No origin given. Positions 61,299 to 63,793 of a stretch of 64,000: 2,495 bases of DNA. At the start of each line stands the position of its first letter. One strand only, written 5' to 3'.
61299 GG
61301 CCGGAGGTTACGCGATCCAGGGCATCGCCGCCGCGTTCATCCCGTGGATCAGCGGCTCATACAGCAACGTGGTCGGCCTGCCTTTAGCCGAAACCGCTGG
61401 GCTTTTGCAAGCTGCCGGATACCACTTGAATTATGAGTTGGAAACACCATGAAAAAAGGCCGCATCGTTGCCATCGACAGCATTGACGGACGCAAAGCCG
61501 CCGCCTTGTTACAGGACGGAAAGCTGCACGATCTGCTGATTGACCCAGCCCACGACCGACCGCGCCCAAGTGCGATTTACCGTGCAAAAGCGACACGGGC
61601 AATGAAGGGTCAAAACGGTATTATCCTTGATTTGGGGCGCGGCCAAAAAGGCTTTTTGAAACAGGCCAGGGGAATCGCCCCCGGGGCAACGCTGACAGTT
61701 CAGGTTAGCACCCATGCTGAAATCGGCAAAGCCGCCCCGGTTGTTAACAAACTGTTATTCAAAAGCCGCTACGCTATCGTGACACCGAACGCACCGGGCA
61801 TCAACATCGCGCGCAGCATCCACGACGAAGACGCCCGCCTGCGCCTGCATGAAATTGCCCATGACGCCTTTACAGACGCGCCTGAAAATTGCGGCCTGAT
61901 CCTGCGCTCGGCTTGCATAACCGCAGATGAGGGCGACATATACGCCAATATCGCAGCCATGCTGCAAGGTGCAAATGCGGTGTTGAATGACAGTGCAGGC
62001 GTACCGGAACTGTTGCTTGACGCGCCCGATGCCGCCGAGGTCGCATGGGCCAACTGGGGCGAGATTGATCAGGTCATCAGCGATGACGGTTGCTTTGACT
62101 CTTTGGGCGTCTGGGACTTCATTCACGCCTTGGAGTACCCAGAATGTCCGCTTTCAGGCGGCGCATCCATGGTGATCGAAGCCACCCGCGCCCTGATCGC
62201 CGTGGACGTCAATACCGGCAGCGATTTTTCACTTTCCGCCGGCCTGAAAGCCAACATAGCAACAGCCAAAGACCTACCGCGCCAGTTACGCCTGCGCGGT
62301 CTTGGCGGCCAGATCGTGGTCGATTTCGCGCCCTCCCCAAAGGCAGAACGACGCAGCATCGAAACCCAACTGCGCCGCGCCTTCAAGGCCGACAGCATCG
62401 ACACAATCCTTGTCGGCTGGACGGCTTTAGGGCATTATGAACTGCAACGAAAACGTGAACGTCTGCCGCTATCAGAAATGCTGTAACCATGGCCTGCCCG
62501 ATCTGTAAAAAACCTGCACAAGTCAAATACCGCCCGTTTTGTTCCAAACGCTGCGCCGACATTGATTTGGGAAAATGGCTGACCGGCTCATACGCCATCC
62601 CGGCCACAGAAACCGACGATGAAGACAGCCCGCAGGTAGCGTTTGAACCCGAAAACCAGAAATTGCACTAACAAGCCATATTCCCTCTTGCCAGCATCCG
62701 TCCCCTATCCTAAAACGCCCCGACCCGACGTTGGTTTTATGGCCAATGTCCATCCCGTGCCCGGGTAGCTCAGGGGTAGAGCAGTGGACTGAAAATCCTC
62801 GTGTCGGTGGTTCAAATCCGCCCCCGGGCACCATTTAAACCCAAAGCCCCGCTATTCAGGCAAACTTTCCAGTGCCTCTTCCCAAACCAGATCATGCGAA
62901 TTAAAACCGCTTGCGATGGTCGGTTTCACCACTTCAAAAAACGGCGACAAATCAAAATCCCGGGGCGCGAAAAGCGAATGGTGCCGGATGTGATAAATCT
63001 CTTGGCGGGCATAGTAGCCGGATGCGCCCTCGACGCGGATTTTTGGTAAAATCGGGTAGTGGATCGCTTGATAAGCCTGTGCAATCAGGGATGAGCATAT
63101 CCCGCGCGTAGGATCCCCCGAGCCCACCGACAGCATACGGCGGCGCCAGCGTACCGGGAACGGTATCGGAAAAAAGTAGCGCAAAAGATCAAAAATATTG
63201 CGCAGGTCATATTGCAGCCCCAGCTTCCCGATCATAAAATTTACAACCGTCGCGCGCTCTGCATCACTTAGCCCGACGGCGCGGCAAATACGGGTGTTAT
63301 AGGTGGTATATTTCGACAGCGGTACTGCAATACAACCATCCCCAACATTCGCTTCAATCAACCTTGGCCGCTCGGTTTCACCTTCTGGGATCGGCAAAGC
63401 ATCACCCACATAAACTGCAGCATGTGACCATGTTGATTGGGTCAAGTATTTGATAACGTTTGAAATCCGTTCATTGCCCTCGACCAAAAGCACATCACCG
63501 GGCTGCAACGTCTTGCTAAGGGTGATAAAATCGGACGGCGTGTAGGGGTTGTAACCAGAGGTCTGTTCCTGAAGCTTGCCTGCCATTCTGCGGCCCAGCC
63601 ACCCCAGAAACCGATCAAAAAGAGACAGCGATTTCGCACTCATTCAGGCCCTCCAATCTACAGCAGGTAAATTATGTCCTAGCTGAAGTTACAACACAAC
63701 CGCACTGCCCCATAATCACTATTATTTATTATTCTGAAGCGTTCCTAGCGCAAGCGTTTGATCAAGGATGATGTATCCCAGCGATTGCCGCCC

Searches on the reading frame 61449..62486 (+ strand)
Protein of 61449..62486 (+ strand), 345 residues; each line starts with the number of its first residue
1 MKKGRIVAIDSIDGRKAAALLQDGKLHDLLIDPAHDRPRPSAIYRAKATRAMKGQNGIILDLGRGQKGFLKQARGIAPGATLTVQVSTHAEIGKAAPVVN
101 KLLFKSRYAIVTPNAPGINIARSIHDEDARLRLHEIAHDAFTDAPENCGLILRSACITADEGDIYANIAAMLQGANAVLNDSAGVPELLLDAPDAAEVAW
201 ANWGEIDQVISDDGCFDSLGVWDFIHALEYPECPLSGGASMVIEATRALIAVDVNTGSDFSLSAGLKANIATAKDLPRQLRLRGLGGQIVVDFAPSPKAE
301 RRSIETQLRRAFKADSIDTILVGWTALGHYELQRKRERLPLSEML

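Call 30: search_protein_families(library=pfam, proteins=[window:61449-62486:+], max_evalue=0.001)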
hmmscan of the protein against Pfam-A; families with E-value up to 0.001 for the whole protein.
window:61449-62486:+ (345 aa): 1 family
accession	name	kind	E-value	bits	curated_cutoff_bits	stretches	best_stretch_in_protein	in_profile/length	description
PF10150.14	RNase_E_G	-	4.8e-34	118.5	25.5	2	211-336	139-269/270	Ribonuclease E/G family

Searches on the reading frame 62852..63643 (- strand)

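Call 30: search_protein_families(library=pfam, proteins=[window:62852-63643:-], max_evalue=0.001)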
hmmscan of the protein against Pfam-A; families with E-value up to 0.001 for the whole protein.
window:62852-63643:- (263 aa): 1 family
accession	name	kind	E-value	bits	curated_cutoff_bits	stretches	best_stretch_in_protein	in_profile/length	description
PF05708.18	Peptidase_C92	-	4.9e-09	36.9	27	1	46-148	2-99/166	Permuted papain-like amidase enzyme, YaeF/YiiX, C92 family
